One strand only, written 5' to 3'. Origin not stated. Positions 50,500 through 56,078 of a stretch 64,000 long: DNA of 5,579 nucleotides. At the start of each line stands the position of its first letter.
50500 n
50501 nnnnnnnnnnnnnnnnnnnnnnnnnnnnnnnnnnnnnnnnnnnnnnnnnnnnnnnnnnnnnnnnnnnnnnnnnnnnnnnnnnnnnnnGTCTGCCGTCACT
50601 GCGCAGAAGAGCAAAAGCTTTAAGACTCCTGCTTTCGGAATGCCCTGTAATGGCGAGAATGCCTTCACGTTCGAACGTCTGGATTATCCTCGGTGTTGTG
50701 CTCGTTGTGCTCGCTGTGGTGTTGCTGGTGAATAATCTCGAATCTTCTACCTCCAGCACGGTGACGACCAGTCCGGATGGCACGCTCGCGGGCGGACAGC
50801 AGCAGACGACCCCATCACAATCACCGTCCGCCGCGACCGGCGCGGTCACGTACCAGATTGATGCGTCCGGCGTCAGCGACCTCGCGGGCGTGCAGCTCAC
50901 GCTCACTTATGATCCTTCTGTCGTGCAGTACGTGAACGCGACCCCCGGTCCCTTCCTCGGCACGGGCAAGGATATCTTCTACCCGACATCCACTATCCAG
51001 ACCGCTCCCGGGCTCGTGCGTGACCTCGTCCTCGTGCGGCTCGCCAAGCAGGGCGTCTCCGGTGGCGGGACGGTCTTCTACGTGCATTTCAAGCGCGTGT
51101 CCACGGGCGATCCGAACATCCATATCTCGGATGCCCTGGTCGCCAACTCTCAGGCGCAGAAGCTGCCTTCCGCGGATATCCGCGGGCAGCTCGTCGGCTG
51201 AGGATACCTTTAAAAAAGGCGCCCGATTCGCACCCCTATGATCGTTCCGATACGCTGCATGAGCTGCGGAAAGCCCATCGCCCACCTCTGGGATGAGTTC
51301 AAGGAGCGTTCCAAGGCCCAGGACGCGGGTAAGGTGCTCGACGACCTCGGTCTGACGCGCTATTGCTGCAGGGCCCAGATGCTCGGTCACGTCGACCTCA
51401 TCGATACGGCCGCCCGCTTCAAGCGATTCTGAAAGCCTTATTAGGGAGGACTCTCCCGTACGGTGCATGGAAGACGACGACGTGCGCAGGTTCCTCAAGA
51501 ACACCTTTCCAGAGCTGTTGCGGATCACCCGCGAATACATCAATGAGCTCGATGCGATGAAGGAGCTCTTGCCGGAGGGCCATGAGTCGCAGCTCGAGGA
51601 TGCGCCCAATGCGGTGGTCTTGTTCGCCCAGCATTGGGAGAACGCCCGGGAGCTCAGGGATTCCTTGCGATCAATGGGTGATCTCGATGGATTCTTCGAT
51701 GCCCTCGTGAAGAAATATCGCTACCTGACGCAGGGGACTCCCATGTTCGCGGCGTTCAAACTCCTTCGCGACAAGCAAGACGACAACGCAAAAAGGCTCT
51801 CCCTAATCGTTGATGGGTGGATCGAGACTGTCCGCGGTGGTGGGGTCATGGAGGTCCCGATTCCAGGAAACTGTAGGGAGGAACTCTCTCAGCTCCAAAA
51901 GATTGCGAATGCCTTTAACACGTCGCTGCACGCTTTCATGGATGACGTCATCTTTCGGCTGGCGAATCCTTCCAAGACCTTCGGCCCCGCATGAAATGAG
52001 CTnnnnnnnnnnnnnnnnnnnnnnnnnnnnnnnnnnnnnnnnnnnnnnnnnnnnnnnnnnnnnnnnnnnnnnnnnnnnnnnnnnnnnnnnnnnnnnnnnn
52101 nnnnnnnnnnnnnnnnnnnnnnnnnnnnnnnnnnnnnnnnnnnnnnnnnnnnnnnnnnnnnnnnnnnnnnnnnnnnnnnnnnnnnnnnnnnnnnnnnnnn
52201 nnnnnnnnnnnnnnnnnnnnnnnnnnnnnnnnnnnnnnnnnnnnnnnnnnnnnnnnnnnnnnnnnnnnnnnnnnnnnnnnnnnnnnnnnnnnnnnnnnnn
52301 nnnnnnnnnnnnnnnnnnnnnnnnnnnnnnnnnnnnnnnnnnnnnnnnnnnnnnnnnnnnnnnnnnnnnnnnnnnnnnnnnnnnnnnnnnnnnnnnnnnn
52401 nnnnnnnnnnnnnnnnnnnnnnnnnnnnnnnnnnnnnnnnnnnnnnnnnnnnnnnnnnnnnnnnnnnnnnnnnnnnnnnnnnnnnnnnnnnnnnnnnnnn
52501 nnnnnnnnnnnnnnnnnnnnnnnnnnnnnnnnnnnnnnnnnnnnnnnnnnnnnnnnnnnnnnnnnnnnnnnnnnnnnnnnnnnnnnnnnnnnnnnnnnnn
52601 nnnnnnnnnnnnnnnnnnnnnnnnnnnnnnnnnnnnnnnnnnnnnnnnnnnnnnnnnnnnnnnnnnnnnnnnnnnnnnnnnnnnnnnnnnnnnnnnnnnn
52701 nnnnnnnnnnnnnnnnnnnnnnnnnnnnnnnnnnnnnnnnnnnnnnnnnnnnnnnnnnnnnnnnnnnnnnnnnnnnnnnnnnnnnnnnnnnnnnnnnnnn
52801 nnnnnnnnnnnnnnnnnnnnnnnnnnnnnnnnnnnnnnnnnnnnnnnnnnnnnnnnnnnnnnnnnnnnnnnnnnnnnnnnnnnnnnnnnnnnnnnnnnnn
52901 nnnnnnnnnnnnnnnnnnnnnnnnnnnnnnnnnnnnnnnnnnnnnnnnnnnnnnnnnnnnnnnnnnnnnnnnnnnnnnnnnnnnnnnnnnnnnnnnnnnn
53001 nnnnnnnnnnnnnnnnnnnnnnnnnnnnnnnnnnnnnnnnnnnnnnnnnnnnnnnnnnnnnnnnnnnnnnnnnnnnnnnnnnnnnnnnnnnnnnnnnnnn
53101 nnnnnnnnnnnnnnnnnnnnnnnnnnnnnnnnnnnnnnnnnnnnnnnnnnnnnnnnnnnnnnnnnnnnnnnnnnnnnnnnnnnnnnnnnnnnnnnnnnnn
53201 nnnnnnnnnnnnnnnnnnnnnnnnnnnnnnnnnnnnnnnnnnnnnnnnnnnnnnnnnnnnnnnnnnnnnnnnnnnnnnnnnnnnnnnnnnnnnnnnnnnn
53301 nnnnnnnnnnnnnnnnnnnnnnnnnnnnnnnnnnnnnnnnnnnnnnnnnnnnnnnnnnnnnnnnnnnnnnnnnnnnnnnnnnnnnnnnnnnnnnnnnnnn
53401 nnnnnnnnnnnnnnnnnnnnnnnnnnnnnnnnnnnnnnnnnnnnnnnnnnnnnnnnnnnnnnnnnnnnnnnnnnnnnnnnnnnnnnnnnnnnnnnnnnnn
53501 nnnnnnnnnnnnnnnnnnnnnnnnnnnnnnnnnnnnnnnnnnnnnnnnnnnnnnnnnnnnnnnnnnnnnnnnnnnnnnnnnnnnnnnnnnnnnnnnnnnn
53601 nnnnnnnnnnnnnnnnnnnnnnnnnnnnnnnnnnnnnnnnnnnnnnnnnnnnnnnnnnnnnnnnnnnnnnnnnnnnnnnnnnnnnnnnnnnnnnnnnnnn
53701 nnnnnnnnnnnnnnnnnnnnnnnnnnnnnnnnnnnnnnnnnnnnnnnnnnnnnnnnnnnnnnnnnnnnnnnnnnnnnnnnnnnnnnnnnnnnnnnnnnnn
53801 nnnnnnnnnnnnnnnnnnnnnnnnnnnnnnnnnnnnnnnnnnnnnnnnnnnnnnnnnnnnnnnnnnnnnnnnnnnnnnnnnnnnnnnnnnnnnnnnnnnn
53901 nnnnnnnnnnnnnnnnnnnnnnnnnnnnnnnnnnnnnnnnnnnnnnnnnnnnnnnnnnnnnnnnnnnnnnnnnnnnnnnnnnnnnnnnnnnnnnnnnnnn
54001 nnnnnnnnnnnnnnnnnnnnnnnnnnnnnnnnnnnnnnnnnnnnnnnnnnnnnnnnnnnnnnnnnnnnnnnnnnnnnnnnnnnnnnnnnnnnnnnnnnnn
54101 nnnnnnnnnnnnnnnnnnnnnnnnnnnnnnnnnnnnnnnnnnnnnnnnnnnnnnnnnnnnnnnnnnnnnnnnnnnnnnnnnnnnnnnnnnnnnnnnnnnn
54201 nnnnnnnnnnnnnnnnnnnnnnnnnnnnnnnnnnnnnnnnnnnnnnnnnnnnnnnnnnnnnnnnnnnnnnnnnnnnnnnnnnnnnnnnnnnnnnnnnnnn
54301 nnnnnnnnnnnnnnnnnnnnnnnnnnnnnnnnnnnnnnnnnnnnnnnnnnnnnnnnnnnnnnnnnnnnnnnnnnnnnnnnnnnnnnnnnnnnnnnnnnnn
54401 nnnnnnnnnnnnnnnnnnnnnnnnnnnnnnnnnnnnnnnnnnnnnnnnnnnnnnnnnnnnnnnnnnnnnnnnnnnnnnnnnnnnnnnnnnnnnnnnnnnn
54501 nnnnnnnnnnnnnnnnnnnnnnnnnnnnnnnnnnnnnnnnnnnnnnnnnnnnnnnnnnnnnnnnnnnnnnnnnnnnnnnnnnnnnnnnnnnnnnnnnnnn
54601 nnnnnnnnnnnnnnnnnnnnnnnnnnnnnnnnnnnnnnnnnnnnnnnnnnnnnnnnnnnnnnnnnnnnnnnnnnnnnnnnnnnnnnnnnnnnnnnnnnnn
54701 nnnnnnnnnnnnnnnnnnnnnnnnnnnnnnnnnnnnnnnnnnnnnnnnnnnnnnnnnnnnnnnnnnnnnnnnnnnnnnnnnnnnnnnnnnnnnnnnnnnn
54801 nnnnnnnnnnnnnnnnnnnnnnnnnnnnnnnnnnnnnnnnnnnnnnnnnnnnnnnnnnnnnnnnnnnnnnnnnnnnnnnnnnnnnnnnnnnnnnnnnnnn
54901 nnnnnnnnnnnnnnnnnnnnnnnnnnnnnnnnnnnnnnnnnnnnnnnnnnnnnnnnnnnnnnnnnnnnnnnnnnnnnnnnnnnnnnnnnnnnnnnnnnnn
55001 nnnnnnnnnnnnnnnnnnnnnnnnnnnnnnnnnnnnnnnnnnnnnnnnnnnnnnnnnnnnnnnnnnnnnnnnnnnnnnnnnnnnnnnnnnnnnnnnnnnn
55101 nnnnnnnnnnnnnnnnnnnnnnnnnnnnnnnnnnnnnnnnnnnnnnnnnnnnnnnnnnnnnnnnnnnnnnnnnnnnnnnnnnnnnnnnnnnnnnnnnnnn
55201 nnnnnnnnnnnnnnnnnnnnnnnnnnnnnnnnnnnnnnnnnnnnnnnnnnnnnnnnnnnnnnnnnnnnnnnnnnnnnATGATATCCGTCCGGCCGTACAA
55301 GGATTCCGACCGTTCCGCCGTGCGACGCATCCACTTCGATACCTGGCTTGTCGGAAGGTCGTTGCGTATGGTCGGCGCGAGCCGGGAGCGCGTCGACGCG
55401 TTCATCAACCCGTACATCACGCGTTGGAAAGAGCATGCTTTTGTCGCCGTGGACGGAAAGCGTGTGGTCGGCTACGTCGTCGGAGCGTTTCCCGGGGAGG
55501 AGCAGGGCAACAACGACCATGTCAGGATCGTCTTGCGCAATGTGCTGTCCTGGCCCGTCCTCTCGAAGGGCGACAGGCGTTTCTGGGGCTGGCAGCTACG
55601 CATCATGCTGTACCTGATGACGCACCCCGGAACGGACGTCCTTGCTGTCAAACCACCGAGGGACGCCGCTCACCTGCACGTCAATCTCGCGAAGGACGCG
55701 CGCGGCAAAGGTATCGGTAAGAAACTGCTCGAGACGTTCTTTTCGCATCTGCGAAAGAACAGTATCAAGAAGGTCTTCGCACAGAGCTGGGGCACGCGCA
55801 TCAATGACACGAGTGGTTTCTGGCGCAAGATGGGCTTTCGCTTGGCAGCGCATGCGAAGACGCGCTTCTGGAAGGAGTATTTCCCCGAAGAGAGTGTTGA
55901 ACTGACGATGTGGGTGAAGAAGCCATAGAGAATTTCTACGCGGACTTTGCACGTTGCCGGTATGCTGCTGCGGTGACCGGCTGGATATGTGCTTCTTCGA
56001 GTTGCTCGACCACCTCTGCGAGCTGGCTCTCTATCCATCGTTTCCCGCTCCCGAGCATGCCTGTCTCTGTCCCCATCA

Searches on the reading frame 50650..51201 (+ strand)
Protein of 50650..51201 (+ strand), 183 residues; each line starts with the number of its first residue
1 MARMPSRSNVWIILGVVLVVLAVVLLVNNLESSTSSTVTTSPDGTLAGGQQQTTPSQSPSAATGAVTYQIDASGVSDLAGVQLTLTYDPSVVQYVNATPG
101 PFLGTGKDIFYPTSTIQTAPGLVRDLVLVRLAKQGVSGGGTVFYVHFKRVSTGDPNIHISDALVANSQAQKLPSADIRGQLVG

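Call 20: search_protein_families(library=pfam, proteins=[window:50650-51201:+], max_evalue=0.001)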
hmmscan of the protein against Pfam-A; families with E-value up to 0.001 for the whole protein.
window:50650-51201:+ (183 aa): 1 family
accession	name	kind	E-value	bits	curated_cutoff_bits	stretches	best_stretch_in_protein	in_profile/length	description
PF00963.24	Cohesin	-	5.1e-09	36.9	24.1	1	58-164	7-119/139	Cohesin domain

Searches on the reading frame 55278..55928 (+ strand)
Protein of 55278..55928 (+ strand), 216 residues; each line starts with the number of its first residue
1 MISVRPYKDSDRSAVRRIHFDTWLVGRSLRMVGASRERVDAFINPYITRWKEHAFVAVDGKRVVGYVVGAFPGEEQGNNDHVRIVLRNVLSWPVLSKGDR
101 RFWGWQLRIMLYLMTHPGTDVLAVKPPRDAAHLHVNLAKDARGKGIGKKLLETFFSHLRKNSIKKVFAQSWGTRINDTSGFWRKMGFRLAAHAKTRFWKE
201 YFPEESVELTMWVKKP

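Call 3: search_protein_families(library=pfam, proteins=[window:55278-55928:+], max_evalue=0.01)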
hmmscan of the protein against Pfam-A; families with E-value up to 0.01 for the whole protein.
window:55278-55928:+ (216 aa): 5 families
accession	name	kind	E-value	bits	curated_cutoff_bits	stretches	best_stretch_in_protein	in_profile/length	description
PF13508.13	Acetyltransf_7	-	6.3e-09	36.5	27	1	133-188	30-83/84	Acetyltransferase (GNAT) domain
PF00583.31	Acetyltransf_1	-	2.7e-08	34.5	20.7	1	37-187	19-116/116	Acetyltransferase (GNAT) family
PF13673.13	Acetyltransf_10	-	0.0004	20.8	23.6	1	136-190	58-110/128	Acetyltransferase (GNAT) domain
PF13420.13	Acetyltransf_4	-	0.0025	18.3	24.3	1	128-195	74-142/155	Acetyltransferase (GNAT) domain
PF14542.12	Acetyltransf_CG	-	0.0053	17.3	30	1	134-164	29-59/80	GCN5-related N-acetyl-transferase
